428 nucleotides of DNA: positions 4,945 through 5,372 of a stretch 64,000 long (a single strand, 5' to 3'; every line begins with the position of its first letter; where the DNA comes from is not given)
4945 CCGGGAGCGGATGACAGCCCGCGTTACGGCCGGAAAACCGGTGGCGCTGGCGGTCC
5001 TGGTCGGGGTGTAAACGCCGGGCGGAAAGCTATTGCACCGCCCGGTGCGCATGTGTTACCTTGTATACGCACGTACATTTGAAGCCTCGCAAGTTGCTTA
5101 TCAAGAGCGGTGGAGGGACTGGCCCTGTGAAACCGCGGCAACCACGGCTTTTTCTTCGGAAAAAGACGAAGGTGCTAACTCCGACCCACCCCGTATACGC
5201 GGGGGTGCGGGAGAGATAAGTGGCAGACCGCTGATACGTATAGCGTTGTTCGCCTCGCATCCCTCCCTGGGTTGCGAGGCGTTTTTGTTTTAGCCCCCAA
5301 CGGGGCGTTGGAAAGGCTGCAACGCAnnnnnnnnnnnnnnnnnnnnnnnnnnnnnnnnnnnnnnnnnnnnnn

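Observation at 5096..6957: SAM-I riboswitch controls a threonine-synthase-like enzyme plus a GG-Cys sulfur-carrier protein, suggesting a protein-thiocarboxylate route to homocysteine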

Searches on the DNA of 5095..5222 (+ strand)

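Call 40: build_rna_model(alignment_id=A2)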
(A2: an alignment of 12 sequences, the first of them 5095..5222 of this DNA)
Model R1 built from alignment A2 (12 sequences, 182 columns); structure: RNAalifold consensus.
model positions 130; base pairs 25; branch points 2; effective number of sequences 1.98; information 0.59 bits per position. Calibrated on 0.2 Mb of random sequence (short: E-values are rough).
structure used (alignment columns):
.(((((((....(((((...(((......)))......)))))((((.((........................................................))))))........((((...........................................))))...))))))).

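Call 41: search_with_rna_model(model_id=R1, sources=[window, L001, L002, L003, L004, L005, L006, L007, L008, L009, L010, L011, L012, L013, L014, L015, L016, L017, L018, L019, L020, L021, L022, L023, L024, L025, L026, L027, L028, L029, L030, L031, L032, L033, L034, L035, L036, L037, L038, L039, L040, L041, L042, L043, L044, L045, L046, L047, L048, L049, L050, L051, L052, L053, L054, L055, L056, L057, L058, L059, L060, L061, L062, L063, L064, L065, L066, L067, L068, L069, L070, L071, L072, L073, L074, L075, L076, L077, L078, L079, L080], max_evalue=0.001, make_alignment=true)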
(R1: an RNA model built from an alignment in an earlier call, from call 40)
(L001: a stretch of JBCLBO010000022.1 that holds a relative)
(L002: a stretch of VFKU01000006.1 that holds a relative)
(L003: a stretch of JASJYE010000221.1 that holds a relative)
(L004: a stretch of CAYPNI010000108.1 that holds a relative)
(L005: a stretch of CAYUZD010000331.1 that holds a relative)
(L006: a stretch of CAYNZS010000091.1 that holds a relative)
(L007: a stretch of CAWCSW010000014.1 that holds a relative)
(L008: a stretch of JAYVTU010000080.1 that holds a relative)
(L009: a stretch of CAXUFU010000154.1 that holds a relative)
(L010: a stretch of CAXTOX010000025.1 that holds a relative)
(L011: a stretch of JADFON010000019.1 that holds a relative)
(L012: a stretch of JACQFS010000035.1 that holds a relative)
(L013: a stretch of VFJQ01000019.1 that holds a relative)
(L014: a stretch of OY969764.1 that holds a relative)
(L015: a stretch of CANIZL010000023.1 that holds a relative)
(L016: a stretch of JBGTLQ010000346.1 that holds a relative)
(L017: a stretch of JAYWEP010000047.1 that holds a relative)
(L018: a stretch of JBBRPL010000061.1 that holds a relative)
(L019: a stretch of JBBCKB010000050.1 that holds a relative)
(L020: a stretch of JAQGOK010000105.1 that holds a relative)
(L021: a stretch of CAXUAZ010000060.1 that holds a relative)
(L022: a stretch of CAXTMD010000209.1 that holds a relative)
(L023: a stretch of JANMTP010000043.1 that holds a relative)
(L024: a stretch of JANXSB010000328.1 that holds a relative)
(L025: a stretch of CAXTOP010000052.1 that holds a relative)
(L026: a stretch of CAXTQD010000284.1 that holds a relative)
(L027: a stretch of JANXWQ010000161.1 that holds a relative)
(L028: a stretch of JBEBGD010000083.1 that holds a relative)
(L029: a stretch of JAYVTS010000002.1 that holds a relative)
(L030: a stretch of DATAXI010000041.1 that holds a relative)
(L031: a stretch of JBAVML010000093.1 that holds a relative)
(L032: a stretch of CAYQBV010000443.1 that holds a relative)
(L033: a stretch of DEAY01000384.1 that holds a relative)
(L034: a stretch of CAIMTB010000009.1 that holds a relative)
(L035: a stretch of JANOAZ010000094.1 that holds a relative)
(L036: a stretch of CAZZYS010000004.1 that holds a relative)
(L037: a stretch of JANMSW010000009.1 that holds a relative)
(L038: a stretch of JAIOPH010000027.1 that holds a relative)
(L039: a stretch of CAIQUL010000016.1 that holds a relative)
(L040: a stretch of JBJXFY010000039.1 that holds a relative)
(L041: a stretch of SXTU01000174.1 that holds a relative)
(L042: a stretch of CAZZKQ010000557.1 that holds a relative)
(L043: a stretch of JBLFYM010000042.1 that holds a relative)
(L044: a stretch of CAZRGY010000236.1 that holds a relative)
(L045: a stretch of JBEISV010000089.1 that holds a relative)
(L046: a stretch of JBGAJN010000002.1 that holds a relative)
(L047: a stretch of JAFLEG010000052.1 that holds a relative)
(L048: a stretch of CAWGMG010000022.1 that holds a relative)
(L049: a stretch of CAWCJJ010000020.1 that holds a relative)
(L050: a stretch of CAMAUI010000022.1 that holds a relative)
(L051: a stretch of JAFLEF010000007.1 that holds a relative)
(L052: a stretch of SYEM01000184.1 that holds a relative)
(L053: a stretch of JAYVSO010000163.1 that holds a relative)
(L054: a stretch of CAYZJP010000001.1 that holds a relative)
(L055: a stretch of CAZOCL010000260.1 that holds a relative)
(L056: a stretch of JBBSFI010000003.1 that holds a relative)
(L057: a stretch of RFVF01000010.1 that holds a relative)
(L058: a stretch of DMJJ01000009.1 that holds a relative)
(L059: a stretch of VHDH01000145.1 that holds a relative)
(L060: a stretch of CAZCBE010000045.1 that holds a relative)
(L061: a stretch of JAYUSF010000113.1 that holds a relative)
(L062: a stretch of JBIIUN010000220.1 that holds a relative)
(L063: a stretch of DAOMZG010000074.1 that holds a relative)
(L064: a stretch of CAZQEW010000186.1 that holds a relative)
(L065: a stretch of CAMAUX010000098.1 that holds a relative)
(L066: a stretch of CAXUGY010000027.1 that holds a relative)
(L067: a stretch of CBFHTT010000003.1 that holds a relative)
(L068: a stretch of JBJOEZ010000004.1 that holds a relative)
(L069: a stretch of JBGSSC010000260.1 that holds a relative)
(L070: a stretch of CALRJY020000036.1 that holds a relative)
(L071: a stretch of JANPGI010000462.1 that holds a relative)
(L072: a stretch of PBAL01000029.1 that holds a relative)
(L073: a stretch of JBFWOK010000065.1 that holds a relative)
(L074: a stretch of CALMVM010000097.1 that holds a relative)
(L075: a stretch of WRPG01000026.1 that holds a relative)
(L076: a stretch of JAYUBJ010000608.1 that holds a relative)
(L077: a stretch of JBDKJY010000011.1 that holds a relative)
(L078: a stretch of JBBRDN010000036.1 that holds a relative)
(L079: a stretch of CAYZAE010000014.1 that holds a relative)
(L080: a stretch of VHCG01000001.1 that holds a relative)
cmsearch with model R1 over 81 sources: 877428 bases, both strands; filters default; matches with E-value up to 0.001: 77.
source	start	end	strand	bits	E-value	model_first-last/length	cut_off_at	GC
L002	5761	5888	+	125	1.3e-30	1-130/130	no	0.59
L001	5772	5899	+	124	2.5e-30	1-130/130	no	0.6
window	5095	5222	+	120.6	2e-29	1-130/130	no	0.58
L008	5665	5822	+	114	1.3e-27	1-130/130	no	0.61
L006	299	432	+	109.1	2.6e-26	1-130/130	no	0.58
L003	432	551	+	108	5.2e-26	1-130/130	no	0.61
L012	4149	4264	+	105.1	3.1e-25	1-130/130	no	0.63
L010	5704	5831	+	104.2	5.4e-25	1-130/130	no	0.65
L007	5769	5897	+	104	6e-25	1-130/130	no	0.61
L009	49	199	+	102.7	1.4e-24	1-130/130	no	0.64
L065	365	512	+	102.3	1.8e-24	1-130/130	no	0.57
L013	5779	5895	+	101.5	2.9e-24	1-130/130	no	0.6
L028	5778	5894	+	101.3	3.3e-24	1-130/130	no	0.61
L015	5696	5826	+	101.3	3.3e-24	1-130/130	no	0.6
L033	5044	5166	+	101.3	3.3e-24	1-130/130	no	0.51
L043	5776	5891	+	100.6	5.1e-24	1-130/130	no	0.58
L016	5781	5925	+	100.3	6.1e-24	1-130/130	no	0.53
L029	1848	1962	+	99.7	9.2e-24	1-130/130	no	0.63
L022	1040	1169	+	99.7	9.2e-24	1-130/130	no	0.68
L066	3363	3506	+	99.6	9.9e-24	1-130/130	no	0.65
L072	5778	5893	+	99.5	1e-23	1-130/130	no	0.58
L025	5692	5842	+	99.3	1.2e-23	1-130/130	no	0.65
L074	5216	5342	+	99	1.4e-23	1-130/130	no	0.63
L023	5782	5906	+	98.5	1.9e-23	1-130/130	no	0.59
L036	5675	5825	+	98.4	2e-23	1-130/130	no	0.62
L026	1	132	+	98.3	2.2e-23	2-130/130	5'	0.64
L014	5685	5837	+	97.9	2.8e-23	1-130/130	no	0.63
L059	3194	3314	+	97.7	3.1e-23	1-130/130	no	0.62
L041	5709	5828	+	97.2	4.2e-23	1-130/130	no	0.61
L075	5776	5895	+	97.2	4.2e-23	1-130/130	no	0.61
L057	5776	5896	+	96.7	5.8e-23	1-130/130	no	0.64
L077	5798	5918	+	96.7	6e-23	1-130/130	no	0.63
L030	5739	5909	+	96.5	6.7e-23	1-130/130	no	0.61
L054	5775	5895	+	96.2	8e-23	1-130/130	no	0.6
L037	5716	5909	+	96.1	8.5e-23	1-130/130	no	0.6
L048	5722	5894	+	95.8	1e-22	1-130/130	no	0.66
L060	5782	5902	+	95.8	1e-22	1-130/130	no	0.63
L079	5790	5908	+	95.5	1.2e-22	1-130/130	no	0.66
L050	5808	5923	+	95.4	1.3e-22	1-130/130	no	0.66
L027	3378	3502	+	95.3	1.4e-22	1-130/130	no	0.6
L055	5782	5902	+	95.1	1.6e-22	1-130/130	no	0.63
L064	293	413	+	94.8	1.9e-22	1-130/130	no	0.58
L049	5680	5830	+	94.7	2.1e-22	1-130/130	no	0.62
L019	206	368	+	94.2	2.8e-22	1-130/130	no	0.58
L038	5785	5909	+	94.2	2.8e-22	1-130/130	no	0.62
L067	5790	5904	+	94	3.2e-22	1-130/130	no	0.57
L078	5720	5840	+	93.8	3.5e-22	1-130/130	no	0.59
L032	1025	1149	+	93.7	3.7e-22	1-130/130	no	0.59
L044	3138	3257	+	93.6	3.9e-22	1-130/130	no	0.52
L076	103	223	+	93.1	5.6e-22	1-130/130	no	0.54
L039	5784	5908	+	93.1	5.6e-22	1-130/130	no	0.62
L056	5729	5904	+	93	5.9e-22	1-130/130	no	0.58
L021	5710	5871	+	92.8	6.8e-22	1-130/130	no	0.67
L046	5802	5922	+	91.9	1.2e-21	1-130/130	no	0.62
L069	237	373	+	91.7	1.3e-21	1-130/130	no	0.59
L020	5205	5358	+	91.7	1.4e-21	1-130/130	no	0.62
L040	1982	2102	+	89.8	4.4e-21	1-130/130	no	0.63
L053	5719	5840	+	89.3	5.8e-21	1-130/130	no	0.62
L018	5769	5910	+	88.8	8.1e-21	1-130/130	no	0.61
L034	1630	1748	+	88.8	8.2e-21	1-130/130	no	0.67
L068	5724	5865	+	87.9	1.4e-20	1-130/130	no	0.66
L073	5743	5903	+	84.9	8.8e-20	1-130/130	no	0.68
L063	5752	5875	+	84.2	1.4e-19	1-130/130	no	0.57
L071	5695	5834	+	83.9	1.7e-19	1-130/130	no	0.56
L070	5798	5916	+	83.6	2e-19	1-130/130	no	0.54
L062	4261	4386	+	83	3e-19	1-130/130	no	0.62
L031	2428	2627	+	82.3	4.6e-19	1-130/130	no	0.56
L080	5746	5880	+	80.7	1.3e-18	1-130/130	no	0.59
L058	5750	5868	+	80.7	1.3e-18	1-130/130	no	0.56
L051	5757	5883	+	80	1.9e-18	1-130/130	no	0.59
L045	5762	5887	+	80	1.9e-18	1-130/130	no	0.63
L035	5725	5911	+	79.9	2e-18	1-130/130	no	0.59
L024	5700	5908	+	79.4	2.7e-18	1-130/130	no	0.6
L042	69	204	+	79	3.5e-18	1-130/130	no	0.6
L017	3046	3253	+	77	1.2e-17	1-130/130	no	0.57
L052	140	275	+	75.7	2.7e-17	1-130/130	no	0.62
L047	1757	1882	+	75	4.2e-17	1-130/130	no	0.67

Alignment A3: 77 matches aligned to the model, 357 columns, each read 5' to 3' on its own strand. Consensus structure (alignment columns), stored with it:
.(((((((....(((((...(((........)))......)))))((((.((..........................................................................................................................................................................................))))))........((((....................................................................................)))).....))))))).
